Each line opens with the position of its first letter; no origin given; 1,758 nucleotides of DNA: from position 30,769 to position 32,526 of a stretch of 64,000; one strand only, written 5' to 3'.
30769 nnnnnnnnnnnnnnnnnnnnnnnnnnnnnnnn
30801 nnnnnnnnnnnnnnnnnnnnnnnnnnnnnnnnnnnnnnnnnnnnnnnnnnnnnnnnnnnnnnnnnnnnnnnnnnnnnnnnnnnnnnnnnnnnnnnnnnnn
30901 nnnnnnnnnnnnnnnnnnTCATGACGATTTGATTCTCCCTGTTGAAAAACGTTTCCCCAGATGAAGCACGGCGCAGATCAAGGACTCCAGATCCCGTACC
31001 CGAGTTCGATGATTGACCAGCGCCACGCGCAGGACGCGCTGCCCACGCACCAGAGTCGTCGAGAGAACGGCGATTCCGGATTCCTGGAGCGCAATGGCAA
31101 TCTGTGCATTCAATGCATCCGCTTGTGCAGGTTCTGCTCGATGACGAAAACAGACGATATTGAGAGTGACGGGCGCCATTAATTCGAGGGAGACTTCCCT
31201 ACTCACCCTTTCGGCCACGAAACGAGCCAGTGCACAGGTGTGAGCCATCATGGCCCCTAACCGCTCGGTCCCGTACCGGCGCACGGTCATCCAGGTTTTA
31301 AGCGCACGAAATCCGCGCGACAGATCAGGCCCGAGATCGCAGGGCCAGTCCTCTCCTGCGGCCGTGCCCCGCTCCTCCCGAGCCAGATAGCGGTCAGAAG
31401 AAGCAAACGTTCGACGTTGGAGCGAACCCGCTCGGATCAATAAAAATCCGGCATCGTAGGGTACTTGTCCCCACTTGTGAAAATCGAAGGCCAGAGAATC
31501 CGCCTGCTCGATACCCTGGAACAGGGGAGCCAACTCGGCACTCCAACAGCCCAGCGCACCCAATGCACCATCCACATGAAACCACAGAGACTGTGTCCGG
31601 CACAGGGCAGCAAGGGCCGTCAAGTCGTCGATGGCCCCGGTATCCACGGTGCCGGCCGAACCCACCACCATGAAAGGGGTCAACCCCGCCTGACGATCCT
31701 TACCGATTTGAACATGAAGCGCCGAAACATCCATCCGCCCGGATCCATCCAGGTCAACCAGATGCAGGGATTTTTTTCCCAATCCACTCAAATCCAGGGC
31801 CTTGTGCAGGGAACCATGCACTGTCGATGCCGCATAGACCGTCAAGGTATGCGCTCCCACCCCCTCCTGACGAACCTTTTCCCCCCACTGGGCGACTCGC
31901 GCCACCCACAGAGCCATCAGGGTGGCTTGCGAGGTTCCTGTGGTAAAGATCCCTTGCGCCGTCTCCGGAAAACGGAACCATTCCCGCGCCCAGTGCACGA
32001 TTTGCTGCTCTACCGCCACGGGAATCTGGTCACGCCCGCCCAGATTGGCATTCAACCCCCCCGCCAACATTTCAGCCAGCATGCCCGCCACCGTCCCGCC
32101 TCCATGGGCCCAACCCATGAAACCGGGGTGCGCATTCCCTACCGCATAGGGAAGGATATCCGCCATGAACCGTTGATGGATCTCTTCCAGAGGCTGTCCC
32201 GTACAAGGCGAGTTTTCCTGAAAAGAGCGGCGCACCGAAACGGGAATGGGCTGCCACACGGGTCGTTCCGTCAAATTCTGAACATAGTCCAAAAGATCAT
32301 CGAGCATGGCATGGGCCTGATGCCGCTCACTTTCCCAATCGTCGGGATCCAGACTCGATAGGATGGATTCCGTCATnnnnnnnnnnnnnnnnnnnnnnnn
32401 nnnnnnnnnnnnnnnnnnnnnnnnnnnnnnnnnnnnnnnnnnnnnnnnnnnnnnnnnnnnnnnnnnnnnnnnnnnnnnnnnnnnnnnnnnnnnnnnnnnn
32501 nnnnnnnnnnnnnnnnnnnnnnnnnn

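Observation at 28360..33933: Flagellar-linked decarboxylase + ATP-grasp + PLP-fold operon: candidate undescribed amine-conjugate pathway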

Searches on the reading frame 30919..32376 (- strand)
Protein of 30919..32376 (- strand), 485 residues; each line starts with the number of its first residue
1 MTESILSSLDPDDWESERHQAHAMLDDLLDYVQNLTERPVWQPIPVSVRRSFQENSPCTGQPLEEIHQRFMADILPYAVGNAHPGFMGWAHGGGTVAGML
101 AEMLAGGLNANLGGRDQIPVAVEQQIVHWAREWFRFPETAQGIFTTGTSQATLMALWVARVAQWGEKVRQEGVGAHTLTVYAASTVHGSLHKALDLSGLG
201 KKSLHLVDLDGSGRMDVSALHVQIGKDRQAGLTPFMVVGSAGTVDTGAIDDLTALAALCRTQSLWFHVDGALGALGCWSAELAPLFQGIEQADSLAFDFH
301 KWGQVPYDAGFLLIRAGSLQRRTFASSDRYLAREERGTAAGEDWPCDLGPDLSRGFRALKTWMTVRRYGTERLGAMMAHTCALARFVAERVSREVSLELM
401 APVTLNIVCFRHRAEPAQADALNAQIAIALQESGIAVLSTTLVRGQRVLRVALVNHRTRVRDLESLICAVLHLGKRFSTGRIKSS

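Call 3: search_protein_families(library=pfam, proteins=[window:30919-32376:-], max_evalue=0.01)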
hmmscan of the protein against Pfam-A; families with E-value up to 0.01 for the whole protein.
window:30919-32376:- (485 aa): 2 families
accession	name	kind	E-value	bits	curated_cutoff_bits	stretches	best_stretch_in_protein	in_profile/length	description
PF00282.25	Pyridoxal_deC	-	8.2e-54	183.2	27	1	46-412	2-374/375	Pyridoxal-dependent decarboxylase conserved domain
PF00266.25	Aminotran_5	-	0.0042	16.6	21.5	1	131-272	53-178/371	Aminotransferase class-V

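Call 4: search_protein_families(library=ncbifam, proteins=[window:30919-32376:-], max_evalue=0.01)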
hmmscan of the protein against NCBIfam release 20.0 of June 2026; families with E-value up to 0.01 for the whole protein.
window:30919-32376:- (485 aa): 6 families
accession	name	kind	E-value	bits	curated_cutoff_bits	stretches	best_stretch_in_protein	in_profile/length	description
NF052646.1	DABADecarRhbB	equivalog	5.8e-54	183.5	900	1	74-470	88-478/491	L-2,4-diaminobutyrate decarboxylase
TIGR03799.1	NOD_PanD_pyr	equivalog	5.6e-34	117.4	606.1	1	127-424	147-449/522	pyridoxal-dependent aspartate 1-decarboxylase PanP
TIGR03812.1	tyr_de_CO2_Arch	equivalog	8.5e-23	80.8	299.4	1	121-459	59-362/375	tyrosine decarboxylase MfnA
TIGR03811.1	tyr_de_CO2_Ent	equivalog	5.8e-11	41.5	905.3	1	54-276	116-326/608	tyrosine decarboxylase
NF002748.0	PRK02769.1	equivalog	1.1e-09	37.5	305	1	122-392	66-311/382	histidine decarboxylase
TIGR03235.1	DNA_S_dndA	equivalog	0.0026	17.1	480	1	203-272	114-177/353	cysteine desulfurase DndA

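Call 26: search_solved_structures(query=window:30919-32376:-, max_evalue=0.00001)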
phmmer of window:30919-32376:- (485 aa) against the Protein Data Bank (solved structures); distinct sequences matched with E-value up to 0.00001: 34.
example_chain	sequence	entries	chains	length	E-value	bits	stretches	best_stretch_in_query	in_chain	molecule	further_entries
4obu_E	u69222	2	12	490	4.3e-59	204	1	55-478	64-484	Pyridoxal-dependent decarboxylase domain protein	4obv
2qma_A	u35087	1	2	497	4.4e-52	180.9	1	73-470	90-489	Diaminobutyrate-pyruvate transaminase and L-2,4-diaminobutyrate decarboxylase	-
6eei_A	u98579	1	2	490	3.7e-50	174.5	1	9-455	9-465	Tyrosine decarboxylase 1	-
5o5c_A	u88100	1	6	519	3e-48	168.3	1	61-477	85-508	Putative decarboxylase involved in desferrioxamine biosynthesis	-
7xin_A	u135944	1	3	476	1e-47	166.5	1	17-464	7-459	DOPA decarboxylase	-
6liu_A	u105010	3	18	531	3.4e-44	154.9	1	10-412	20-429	Tyrosine/DOPA decarboxylase 2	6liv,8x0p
6eem_A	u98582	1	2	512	1.9e-43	152.4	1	8-414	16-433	Tyrosine/dopa decarboxylase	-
6eew_A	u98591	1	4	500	5.3e-43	150.9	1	4-458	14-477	Aromatic-L-amino-acid decarboxylase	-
8x0o_A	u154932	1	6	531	5.9e-43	150.8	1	10-412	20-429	Tyrosine/DOPA decarboxylase 2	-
4rit_B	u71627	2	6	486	1.2e-42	149.7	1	34-461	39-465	Pyridoxal-dependent decarboxylase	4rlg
4riz_A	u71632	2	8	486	3.8e-42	148.1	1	34-461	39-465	Pyridoxal-dependent decarboxylase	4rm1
4rj0_B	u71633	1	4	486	5.6e-42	147.6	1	34-461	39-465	Pyridoxal-dependent decarboxylase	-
6eeq_A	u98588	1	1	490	1.9e-40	142.5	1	11-461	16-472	4-hydroxyphenylacetaldehyde synthase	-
9dui_A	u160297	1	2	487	2.2e-40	142.3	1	18-457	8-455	Aromatic-L-amino-acid decarboxylase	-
1js3_A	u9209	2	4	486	2.3e-40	142.2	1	18-457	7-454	DOPA decarboxylase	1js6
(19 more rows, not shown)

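Call 55: find_homologous_proteins(query=window:30919-32376:-)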
Query window:30919-32376:- (485 aa): 8000 proteins with E <= 0.001 among 8000 candidates; the best 120 are listed.
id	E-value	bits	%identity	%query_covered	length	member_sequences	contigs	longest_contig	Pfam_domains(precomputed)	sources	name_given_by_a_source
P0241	0.0e+0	1060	96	100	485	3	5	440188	PF00282.26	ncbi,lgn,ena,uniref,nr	ncbi:pyridoxal-dependent decarboxylase [Ferrovum sp.]|uniref:pyridoxal phosphate-dependent decarboxy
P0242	5.7e-298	1007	91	100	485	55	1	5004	PF00282.26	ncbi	-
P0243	1.2e-199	682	65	97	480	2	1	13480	PF00282.26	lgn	-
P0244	9.1e-199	679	65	97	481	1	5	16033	PF00282.26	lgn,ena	-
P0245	5.8e-198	677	65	97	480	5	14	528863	PF00282.26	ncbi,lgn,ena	-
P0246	1.7e-197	675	64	98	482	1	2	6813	PF00282.26,PF01212.28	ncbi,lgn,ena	-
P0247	8.2e-196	670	63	98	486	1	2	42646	PF00282.26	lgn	-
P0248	2.6e-189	648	60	97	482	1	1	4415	PF00282.26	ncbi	-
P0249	2.4e-188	645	59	97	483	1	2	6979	PF00282.26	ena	-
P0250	7.1e-188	644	62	97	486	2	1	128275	PF00282.26,PF01212.28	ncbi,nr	ncbi:MAG: aspartate aminotransferase family protein [Betaproteobacteria bacterium]|nr:aspartate amin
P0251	2.9e-187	642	61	98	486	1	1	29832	PF00282.26,PF01212.28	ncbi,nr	ncbi:MAG: cytochrome D ubiquinol oxidase subunit I [Betaproteobacteria bacterium]|nr:cytochrome D ub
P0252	3.3e-186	638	60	97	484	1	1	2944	PF00282.26,PF00266.26,PF01212.28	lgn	-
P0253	3.3e-186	638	60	97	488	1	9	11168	PF00282.26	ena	-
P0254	4.1e-186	638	59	98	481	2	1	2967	PF00282.26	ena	-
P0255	4.3e-186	638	61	97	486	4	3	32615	PF00282.26,PF01212.28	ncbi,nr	ncbi:MAG: aminotransferase class V-fold PLP-dependent enzyme [Betaproteobacteria bacterium]|nr:amino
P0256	2.1e-185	635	61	97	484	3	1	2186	PF00282.26,PF01212.28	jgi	jgi:glutamate/tyrosine decarboxylase-like PLP-dependent enzyme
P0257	2.3e-185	635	60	97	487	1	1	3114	PF00282.26,PF01212.28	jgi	jgi:glutamate/tyrosine decarboxylase-like PLP-dependent enzyme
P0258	2.6e-185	635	61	97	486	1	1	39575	PF00282.26,PF01212.28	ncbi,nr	ncbi:MAG: aminotransferase class V-fold PLP-dependent enzyme [Betaproteobacteria bacterium]|nr:amino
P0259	3.3e-185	635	61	97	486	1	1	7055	PF00282.26,PF01212.28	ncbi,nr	ncbi:MAG: aminotransferase class V-fold PLP-dependent enzyme [Betaproteobacteria bacterium]|nr:amino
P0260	5.1e-185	634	58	98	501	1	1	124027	PF00282.26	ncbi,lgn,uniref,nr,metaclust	ncbi:aspartate aminotransferase family protein [Bradyrhizobium sp. ARR65]|uniref:pyridoxal phosphate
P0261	5.8e-185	634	59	97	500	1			PF00282.26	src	-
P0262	6.4e-185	634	60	97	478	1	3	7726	PF00282.26,PF01212.28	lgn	-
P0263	7.2e-185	634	60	97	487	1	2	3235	PF00282.26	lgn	-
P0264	1.7e-184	632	61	96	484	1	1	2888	PF00282.26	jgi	jgi:glutamate/tyrosine decarboxylase-like PLP-dependent enzyme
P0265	1.7e-184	632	59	98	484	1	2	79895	PF00282.26,PF01212.28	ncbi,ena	-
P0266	2.1e-184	632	60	97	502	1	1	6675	PF00282.26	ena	-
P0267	2.3e-184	632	59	96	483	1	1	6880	PF00282.26,PF00266.26,PF01212.28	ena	-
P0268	2.4e-184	632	59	98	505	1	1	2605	PF00282.26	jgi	jgi:aromatic-L-amino-acid decarboxylase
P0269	2.5e-184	632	60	99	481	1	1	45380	PF00282.26,PF00266.26,PF01212.28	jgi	jgi:glutamate/tyrosine decarboxylase-like PLP-dependent enzyme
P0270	2.8e-184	632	61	97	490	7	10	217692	PF00282.26,PF01212.28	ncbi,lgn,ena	-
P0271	3.6e-184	631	59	98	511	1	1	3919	PF00282.26,PF00266.26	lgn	-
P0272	4.7e-184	631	60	97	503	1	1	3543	PF00282.26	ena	-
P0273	5.3e-184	631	60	97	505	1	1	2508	PF00282.26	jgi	jgi:aromatic-L-amino-acid decarboxylase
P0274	5.7e-184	631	59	96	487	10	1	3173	PF00282.26,PF01212.28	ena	-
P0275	8.0e-184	630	59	97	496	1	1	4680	PF00282.26,PF00266.26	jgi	jgi:glutamate/tyrosine decarboxylase-like PLP-dependent enzyme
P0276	8.3e-184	630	60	96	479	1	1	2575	PF00282.26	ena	-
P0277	9.5e-184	630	59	97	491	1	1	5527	PF00282.26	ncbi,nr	ncbi:MAG TPA: aspartate aminotransferase family protein [Bradyrhizobium sp.]|nr:aspartate aminotrans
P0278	1.4e-183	629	59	96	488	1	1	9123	PF00282.26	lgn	-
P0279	1.6e-183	629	60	96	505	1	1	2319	PF00282.26,PF01212.28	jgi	jgi:aromatic-L-amino-acid/L-tryptophan decarboxylase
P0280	2.5e-183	629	59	96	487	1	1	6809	PF00282.26,PF01212.28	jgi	jgi:aromatic-L-amino-acid decarboxylase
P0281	2.9e-183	628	59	97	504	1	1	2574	PF00282.26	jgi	jgi:glutamate/tyrosine decarboxylase-like PLP-dependent enzyme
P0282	3.9e-183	628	59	97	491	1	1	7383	PF00282.26,PF01212.28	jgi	jgi:glutamate/tyrosine decarboxylase-like PLP-dependent enzyme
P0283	4.2e-183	628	59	97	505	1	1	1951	PF00282.26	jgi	jgi:aromatic-L-amino-acid decarboxylase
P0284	4.3e-183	628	58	97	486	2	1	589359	PF00282.26,PF00266.26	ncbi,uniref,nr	ncbi:pyridoxal phosphate-dependent decarboxylase family protein [Mangrovitalea sediminis]|uniref:pyr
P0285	4.3e-183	628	59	97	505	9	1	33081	PF00282.26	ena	-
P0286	4.8e-183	628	60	97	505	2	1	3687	PF00282.26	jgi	jgi:aromatic-L-amino-acid decarboxylase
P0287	5.7e-183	627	59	96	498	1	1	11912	PF00282.26,PF01212.28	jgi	jgi:aromatic-L-amino-acid/L-tryptophan decarboxylase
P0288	6.0e-183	627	58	97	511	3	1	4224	PF00282.26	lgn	-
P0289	7.1e-183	627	59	99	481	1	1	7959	PF00282.26,PF00266.26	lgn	-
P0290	7.7e-183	627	59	97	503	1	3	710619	PF00282.26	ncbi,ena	-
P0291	9.3e-183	627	58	99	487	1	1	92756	PF00282.26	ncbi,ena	-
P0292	9.6e-183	627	59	97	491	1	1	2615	PF00282.26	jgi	jgi:aromatic-L-amino-acid decarboxylase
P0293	1.0e-182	627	60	97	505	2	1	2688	PF00282.26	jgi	jgi:aromatic-L-amino-acid/L-tryptophan decarboxylase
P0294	1.1e-182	627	59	97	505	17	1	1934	PF00282.26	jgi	jgi:aromatic-L-amino-acid/L-tryptophan decarboxylase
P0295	1.1e-182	627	59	98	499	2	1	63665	PF00282.26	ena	-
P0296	1.1e-182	626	59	96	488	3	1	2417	PF00282.26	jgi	jgi:glutamate/tyrosine decarboxylase-like PLP-dependent enzyme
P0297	1.3e-182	626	59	97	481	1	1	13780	PF00282.26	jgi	jgi:aromatic-L-amino-acid/L-tryptophan decarboxylase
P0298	1.4e-182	626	59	98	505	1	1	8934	PF00282.26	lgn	-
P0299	1.6e-182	626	58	97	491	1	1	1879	PF00282.26,PF00266.26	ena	-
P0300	1.7e-182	626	59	97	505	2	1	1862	PF00282.26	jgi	jgi:glutamate/tyrosine decarboxylase-like PLP-dependent enzyme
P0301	1.8e-182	626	57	97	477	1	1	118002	PF00282.26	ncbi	-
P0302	1.9e-182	626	58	98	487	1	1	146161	PF00282.26,PF00266.26,PF01212.28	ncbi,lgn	ncbi:aspartate aminotransferase family protein [soil metagenome]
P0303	1.9e-182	626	59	99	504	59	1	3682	PF00282.26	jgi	jgi:aromatic-L-amino-acid/L-tryptophan decarboxylase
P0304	1.9e-182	626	59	98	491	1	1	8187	PF00282.26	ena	-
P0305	2.0e-182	626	58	99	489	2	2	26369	PF00282.26,PF01212.28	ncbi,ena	-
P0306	2.0e-182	626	60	97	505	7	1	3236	PF00282.26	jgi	jgi:aromatic-L-amino-acid decarboxylase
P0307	2.0e-182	626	58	98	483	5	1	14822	PF00282.26,PF00266.26,PF01212.28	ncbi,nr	ncbi:MAG: aspartate aminotransferase family protein [Gallionella sp.]|nr:aspartate aminotransferase 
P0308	2.1e-182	626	58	98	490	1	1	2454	PF00282.26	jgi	-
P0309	2.2e-182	625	58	98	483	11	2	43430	PF00282.26,PF01212.28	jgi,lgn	jgi:glutamate/tyrosine decarboxylase-like PLP-dependent enzyme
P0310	2.2e-182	625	59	96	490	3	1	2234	PF00282.26,PF00266.26,PF01212.28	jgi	-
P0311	2.4e-182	625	59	98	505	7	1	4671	PF00282.26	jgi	jgi:aromatic-L-amino-acid decarboxylase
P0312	2.6e-182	625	59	97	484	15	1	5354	PF00282.26,PF01212.28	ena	-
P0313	2.7e-182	625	58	98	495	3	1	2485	PF00282.26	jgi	jgi:aromatic-L-amino-acid decarboxylase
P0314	2.9e-182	625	58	98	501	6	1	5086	PF00282.26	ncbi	-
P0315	2.9e-182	625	59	97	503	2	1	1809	PF00282.26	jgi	-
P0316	3.0e-182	625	59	96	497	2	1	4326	PF00282.26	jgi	-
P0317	3.1e-182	625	59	97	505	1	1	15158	PF00282.26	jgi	jgi:aromatic-L-amino-acid/L-tryptophan decarboxylase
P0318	3.2e-182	625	59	97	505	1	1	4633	PF00282.26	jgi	jgi:glutamate/tyrosine decarboxylase-like PLP-dependent enzyme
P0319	3.3e-182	625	58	97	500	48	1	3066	PF00282.26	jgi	jgi:aromatic-L-amino-acid decarboxylase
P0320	3.5e-182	625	59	98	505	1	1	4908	PF00282.26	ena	-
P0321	3.5e-182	625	58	97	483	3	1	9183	PF00282.26,PF00266.26,PF01212.28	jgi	jgi:glutamate/tyrosine decarboxylase-like PLP-dependent enzyme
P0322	3.8e-182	625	58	97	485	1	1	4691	PF00282.26,PF00266.26,PF01212.28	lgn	-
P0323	3.9e-182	625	58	98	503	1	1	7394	PF00282.26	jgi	jgi:glutamate/tyrosine decarboxylase-like PLP-dependent enzyme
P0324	4.0e-182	625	59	97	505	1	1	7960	PF00282.26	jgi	jgi:aromatic-L-amino-acid/L-tryptophan decarboxylase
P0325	4.2e-182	625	59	97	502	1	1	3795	PF00282.26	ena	-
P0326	4.5e-182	624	58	97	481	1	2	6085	PF00282.26,PF01212.28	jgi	jgi:aromatic-L-amino-acid decarboxylase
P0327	4.6e-182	624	58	97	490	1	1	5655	PF00282.26,PF01212.28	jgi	jgi:aromatic-L-amino-acid decarboxylase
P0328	4.9e-182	624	59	98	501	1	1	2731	PF00282.26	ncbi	-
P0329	5.1e-182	624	58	98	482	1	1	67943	PF00282.26,PF00266.26,PF01212.28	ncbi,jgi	ncbi:MAG: aminotransferase class V-fold PLP-dependent enzyme [Gallionella sp.]|jgi:glutamate/tyrosin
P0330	5.2e-182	624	58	97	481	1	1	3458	PF00282.26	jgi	jgi:aromatic-L-amino-acid decarboxylase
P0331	5.5e-182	624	58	98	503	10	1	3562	PF00282.26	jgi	jgi:aromatic-L-amino-acid/L-tryptophan decarboxylase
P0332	5.7e-182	624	59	97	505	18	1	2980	PF00282.26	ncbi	-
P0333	5.9e-182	624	59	96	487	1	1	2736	PF00282.26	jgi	jgi:glutamate/tyrosine decarboxylase-like PLP-dependent enzyme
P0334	6.1e-182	624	59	97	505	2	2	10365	PF00282.26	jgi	jgi:glutamate/tyrosine decarboxylase-like PLP-dependent enzyme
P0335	6.1e-182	624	58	99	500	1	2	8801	PF00282.26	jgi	jgi:aromatic-L-amino-acid decarboxylase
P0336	6.4e-182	624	58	98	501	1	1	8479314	PF00282.26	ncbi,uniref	ncbi:pyridoxal phosphate-dependent decarboxylase family protein [Bradyrhizobium sp. STM 3562]|uniref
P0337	6.8e-182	624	60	97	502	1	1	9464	PF00282.26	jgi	jgi:aromatic-L-amino-acid/L-tryptophan decarboxylase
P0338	6.9e-182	624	59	99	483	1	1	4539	PF00282.26,PF00266.26,PF01212.28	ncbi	-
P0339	6.9e-182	624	57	96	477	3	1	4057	PF00282.26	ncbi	-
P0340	7.2e-182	624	58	99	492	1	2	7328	PF00282.26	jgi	jgi:aromatic-L-amino-acid decarboxylase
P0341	7.4e-182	624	60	97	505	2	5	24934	PF00282.26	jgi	jgi:aromatic-L-amino-acid decarboxylase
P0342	7.6e-182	624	59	97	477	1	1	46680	PF00282.26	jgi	jgi:aromatic-L-amino-acid/L-tryptophan decarboxylase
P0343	8.4e-182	624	59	97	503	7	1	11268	PF00282.26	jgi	jgi:glutamate/tyrosine decarboxylase-like PLP-dependent enzyme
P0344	8.5e-182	624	59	97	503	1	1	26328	PF00282.26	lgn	-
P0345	8.6e-182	624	59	98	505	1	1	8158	PF00282.26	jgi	jgi:aromatic-L-amino-acid decarboxylase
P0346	9.0e-182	623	59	96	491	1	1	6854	PF00282.26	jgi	jgi:aromatic-L-amino-acid/L-tryptophan decarboxylase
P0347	9.2e-182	623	58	97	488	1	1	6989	PF00282.26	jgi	jgi:aromatic-L-amino-acid/L-tryptophan decarboxylase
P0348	9.5e-182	623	59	98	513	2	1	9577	PF00282.26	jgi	jgi:glutamate/tyrosine decarboxylase-like PLP-dependent enzyme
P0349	1.0e-181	623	58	97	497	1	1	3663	PF00282.26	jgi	jgi:glutamate/tyrosine decarboxylase-like PLP-dependent enzyme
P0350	1.0e-181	623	59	97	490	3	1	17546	PF00282.26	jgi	-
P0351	1.1e-181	623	59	97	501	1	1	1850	PF00282.26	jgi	jgi:glutamate/tyrosine decarboxylase-like PLP-dependent enzyme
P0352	1.1e-181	623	59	98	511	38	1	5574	PF00282.26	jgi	jgi:aromatic-L-amino-acid/L-tryptophan decarboxylase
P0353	1.1e-181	623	59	98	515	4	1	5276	PF00282.26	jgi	jgi:aromatic-L-amino-acid/L-tryptophan decarboxylase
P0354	1.2e-181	623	60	96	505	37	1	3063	PF00282.26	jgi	jgi:aromatic-L-amino-acid decarboxylase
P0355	1.2e-181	623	58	98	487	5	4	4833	PF00282.26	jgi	jgi:aromatic-L-amino-acid/L-tryptophan decarboxylase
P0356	1.2e-181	623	59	98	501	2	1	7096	PF00282.26,PF01212.28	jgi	jgi:aromatic-L-amino-acid/L-tryptophan decarboxylase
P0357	1.2e-181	623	58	98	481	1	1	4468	PF00282.26,PF00266.26,PF01212.28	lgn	-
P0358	1.3e-181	623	60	96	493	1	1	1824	PF00282.26,PF01212.28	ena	-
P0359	1.3e-181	623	60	96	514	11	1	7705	PF00282.26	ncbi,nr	ncbi:MAG: Pyridoxal-dependent decarboxylase [Tardiphaga sp.]|nr:Pyridoxal-dependent decarboxylase [T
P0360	1.4e-181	623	57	97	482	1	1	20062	PF00282.26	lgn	-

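Call 57: find_encoding_contigs(protein=P0336, flank=10000, max_places=1)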
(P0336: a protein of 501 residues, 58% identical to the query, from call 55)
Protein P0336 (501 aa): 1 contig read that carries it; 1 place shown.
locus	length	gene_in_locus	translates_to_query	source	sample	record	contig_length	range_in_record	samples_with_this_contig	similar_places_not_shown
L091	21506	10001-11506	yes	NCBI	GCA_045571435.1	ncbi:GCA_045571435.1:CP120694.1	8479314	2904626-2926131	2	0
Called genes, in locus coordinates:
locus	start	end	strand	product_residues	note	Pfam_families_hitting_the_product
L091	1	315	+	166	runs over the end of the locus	PF01641:SelR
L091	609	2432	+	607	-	PF00460:Flg_bb_rod (weak), PF22692:LlgE_F_G_D1, PF06429:Flg_bbr_C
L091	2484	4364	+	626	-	PF00460:Flg_bb_rod (weak), PF22638:FlgK_D1, PF06429:Flg_bbr_C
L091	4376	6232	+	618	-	-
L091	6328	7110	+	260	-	-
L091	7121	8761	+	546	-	-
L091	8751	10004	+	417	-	-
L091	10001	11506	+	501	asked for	PF00282:Pyridoxal_deC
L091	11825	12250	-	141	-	PF07378:FlbT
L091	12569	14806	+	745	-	PF00669:Flagellin_N, PF07482:DUF1522, PF00700:Flagellin_C (weak)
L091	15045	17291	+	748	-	PF00669:Flagellin_N, PF07482:DUF1522, PF00700:Flagellin_C (weak)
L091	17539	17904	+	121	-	PF07309:FlaF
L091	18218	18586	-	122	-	-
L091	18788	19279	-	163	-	-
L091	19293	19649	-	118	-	PF10135:Rod-binding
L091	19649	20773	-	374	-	PF02119:FlgI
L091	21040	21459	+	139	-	PF10768:FliX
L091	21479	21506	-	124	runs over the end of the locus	PF25213:HVO_A0261_N (faint), PF01638:HxlR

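Call 58: find_encoding_contigs(protein=P0284, flank=10000, max_places=1)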
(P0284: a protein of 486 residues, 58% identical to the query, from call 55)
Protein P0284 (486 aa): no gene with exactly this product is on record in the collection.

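Call 61: search_protein_families(library=pfam, proteins=[L091:4376-6232:+, L091:6328-7110:+, L091:18218-18586:-, L091:18788-19279:-], max_evalue=0.1)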
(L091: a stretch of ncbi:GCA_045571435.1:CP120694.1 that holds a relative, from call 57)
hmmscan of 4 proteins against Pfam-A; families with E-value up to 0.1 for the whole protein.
L091:4376-6232:+ (618 aa): 0 families

L091:6328-7110:+ (260 aa): 0 families

L091:18218-18586:- (122 aa): 2 families
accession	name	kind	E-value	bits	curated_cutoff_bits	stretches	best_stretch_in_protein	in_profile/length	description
PF03646.20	FlaG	-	0.026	15.1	23.8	1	68-102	57-91/101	FlaG protein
PF18387.7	zf_C2H2_ZHX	-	0.038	14.1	27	1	63-89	23-49/53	Zinc-fingers and homeoboxes C2H2 finger domain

L091:18788-19279:- (163 aa): 1 family
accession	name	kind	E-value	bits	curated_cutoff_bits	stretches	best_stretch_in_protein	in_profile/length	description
PF10337.15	ArAE_2_N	-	0.011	15.3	23.5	1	10-135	288-420/470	Putative ER transporter, 6TM, N-terminal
